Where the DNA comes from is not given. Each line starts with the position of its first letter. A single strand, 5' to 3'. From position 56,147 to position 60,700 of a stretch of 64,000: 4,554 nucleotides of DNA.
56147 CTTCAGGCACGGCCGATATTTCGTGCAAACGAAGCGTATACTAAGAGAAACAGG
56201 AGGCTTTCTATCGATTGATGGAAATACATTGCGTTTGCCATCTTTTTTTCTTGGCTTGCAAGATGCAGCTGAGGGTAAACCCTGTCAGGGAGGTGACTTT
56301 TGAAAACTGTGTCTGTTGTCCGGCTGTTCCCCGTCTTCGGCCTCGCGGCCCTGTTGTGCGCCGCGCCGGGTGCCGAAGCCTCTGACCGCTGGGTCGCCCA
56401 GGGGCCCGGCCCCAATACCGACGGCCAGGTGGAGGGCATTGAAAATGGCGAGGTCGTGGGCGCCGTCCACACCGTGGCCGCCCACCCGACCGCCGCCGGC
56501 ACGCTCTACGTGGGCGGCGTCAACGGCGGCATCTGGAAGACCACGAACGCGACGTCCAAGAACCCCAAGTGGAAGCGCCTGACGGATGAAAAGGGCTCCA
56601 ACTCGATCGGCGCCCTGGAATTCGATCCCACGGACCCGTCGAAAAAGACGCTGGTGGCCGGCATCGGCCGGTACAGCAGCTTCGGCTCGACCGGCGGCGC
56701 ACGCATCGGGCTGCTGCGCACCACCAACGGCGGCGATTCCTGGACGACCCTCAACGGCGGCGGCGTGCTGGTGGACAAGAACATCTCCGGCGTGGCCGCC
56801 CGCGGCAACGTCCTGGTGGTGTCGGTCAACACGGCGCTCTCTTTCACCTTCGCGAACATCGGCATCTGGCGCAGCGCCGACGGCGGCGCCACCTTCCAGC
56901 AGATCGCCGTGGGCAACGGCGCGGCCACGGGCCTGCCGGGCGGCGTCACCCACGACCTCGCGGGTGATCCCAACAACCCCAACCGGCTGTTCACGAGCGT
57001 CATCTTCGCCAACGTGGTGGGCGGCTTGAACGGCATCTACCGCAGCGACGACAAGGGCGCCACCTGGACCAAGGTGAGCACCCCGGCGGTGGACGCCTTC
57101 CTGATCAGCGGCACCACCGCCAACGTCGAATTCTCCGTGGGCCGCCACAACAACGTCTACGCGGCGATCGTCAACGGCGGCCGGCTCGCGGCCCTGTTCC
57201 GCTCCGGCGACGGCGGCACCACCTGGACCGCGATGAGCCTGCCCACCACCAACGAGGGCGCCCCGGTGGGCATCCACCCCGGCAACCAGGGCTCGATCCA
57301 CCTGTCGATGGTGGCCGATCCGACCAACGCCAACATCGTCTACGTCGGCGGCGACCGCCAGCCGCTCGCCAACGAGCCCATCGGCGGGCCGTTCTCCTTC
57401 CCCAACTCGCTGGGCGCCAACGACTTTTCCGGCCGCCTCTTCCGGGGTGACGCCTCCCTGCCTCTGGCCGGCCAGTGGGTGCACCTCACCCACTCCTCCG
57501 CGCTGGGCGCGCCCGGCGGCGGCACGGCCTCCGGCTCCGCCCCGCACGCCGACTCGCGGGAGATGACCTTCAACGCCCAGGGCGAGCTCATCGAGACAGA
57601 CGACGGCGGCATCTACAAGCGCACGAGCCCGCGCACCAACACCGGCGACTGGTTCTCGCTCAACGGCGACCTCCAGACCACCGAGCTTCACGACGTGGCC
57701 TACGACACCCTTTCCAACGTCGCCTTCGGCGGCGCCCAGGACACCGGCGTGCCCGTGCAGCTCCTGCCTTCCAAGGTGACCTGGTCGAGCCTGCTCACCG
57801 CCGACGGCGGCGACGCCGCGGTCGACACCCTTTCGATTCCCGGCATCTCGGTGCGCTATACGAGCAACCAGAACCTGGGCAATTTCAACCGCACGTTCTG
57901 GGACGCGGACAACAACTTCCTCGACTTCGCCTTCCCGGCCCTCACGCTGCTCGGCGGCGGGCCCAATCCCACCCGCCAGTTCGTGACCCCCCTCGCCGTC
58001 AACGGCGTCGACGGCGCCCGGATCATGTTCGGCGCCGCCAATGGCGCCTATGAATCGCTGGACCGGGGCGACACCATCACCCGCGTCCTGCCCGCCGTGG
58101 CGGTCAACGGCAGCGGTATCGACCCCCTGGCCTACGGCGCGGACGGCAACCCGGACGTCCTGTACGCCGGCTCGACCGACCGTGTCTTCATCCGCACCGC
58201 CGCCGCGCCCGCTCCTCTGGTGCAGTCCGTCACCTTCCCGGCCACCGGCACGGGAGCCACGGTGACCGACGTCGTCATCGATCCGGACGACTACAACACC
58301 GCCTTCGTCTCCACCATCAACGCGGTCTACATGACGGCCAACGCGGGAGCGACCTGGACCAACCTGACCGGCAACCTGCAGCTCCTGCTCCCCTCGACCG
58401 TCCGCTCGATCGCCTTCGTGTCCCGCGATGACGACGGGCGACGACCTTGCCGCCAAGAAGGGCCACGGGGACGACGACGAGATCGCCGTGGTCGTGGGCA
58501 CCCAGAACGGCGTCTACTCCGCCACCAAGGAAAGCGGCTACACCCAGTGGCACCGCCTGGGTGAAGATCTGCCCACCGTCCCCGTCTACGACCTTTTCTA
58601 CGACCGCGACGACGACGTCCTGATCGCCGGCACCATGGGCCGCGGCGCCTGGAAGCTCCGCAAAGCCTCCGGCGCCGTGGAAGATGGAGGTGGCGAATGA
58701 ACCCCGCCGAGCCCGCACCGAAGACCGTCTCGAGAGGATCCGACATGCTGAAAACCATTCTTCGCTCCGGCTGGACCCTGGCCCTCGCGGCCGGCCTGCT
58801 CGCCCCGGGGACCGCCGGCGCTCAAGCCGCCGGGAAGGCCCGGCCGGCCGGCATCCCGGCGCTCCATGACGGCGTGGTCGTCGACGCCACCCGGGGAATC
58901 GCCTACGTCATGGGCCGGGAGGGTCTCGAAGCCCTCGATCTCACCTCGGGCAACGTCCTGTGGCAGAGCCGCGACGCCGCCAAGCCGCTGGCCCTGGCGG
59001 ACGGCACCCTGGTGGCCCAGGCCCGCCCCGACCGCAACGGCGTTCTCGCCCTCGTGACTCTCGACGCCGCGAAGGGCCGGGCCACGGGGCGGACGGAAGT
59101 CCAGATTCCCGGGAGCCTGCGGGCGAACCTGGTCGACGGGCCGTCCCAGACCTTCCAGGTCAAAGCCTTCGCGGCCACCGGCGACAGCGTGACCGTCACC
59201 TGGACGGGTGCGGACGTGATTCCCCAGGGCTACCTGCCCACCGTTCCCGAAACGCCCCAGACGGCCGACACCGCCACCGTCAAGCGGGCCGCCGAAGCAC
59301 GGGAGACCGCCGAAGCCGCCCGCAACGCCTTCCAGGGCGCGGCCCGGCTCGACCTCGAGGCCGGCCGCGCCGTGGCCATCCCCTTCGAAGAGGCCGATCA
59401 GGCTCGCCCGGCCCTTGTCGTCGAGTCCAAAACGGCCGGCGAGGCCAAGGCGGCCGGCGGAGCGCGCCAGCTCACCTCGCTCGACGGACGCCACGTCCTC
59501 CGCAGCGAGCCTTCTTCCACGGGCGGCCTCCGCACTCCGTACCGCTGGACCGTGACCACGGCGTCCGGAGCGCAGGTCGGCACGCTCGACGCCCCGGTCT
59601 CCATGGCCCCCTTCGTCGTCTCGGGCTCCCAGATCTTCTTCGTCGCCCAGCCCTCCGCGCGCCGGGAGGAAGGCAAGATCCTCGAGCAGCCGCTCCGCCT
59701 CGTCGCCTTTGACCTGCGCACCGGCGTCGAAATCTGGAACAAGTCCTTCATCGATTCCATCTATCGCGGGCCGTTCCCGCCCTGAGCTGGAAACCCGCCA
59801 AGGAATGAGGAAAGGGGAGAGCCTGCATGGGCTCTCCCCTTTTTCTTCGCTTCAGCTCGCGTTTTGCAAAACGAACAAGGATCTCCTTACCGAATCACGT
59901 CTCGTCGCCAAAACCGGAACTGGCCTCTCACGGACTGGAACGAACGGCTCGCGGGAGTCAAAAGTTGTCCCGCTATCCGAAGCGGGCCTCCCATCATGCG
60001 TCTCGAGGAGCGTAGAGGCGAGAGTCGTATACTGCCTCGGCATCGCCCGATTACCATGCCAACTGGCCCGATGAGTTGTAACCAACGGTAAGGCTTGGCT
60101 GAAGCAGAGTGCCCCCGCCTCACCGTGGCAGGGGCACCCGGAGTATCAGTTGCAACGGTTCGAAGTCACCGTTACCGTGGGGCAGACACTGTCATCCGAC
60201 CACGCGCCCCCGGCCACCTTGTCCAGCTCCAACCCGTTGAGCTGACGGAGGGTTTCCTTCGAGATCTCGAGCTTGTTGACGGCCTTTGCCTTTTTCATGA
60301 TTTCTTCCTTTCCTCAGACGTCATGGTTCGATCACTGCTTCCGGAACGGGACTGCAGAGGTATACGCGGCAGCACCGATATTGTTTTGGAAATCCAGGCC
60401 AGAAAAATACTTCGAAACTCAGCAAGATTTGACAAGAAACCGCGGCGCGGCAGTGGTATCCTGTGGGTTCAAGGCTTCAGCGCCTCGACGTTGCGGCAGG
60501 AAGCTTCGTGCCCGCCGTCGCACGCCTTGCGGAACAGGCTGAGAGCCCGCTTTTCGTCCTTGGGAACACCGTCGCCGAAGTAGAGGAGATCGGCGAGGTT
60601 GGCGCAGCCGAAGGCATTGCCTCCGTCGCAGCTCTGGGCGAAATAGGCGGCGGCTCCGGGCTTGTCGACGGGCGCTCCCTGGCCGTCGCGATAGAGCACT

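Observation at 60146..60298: Hidden 50-codon gene for a double-glycine-leader peptide (orphan bacteriocin/RiPP precursor)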

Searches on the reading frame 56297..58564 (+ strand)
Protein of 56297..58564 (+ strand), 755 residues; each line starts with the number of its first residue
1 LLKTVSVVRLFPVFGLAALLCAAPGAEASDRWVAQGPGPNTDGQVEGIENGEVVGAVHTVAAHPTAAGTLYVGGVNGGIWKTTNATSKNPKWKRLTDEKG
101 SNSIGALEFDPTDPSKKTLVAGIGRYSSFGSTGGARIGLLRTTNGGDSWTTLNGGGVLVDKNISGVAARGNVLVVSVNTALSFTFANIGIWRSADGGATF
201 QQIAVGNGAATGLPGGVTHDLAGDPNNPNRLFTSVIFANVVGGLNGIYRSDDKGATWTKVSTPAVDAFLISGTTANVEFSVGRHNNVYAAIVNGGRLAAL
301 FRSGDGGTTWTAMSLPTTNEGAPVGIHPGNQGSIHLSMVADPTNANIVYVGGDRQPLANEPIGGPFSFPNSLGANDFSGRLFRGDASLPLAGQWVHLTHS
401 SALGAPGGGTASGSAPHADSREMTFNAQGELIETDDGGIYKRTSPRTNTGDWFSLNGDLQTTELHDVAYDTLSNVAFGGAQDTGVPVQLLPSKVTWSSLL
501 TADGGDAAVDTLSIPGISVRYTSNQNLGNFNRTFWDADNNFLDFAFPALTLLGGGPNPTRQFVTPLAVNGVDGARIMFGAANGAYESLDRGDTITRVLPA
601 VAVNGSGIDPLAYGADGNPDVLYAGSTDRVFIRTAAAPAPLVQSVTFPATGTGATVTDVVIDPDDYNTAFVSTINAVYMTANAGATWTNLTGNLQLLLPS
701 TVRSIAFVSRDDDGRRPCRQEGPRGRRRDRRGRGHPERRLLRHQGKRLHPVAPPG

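Call 63: search_protein_families(library=pfam, proteins=[window:56297-58564:+], max_evalue=0.00001)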
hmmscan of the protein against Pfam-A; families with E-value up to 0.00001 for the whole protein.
window:56297-58564:+ (755 aa): 1 family
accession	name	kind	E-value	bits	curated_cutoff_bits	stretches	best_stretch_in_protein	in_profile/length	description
PF15902.12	Sortilin-Vps10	-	6.6e-11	42.1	33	0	247-334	3-83/446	Sortilin, neurotensin receptor 3,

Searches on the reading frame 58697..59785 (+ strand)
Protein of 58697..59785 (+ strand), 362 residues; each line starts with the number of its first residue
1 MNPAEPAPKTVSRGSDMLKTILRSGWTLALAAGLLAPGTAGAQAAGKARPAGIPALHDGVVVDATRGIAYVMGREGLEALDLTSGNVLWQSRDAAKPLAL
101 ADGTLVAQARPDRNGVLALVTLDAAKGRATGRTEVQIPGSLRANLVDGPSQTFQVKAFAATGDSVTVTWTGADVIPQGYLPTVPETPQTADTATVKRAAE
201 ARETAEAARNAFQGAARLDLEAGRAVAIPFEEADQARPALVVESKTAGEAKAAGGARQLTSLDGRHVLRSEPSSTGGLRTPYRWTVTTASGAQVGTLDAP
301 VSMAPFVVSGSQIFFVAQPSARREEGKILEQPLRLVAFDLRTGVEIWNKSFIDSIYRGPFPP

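Call 26: search_protein_families(library=pfam, proteins=[window:58697-59785:+], max_evalue=0.01)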
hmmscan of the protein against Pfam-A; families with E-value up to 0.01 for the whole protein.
window:58697-59785:+ (362 aa): 1 family
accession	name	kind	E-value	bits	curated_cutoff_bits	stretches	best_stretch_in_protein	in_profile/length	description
PF13360.13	PQQ_2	-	1.1e-05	25.7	27.6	0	54-135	69-146/233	Outer membrane protein assembly factor BamB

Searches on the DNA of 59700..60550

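Call 45: search_rna_families(source=window, start=59700, end=60550, threshold=evalue, max_evalue=1)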
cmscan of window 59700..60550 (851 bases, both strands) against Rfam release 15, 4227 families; matches with E-value up to 1: 2.
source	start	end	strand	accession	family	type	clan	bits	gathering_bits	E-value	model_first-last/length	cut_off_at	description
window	59804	59900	-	RF02029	sraA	Gene; sRNA;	-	22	56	0.9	1-95/95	no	sraA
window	59723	59843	+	RF01408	sraL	Gene; sRNA;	-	18.7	39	0.1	1-142/142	no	sraL Hfq binding RNA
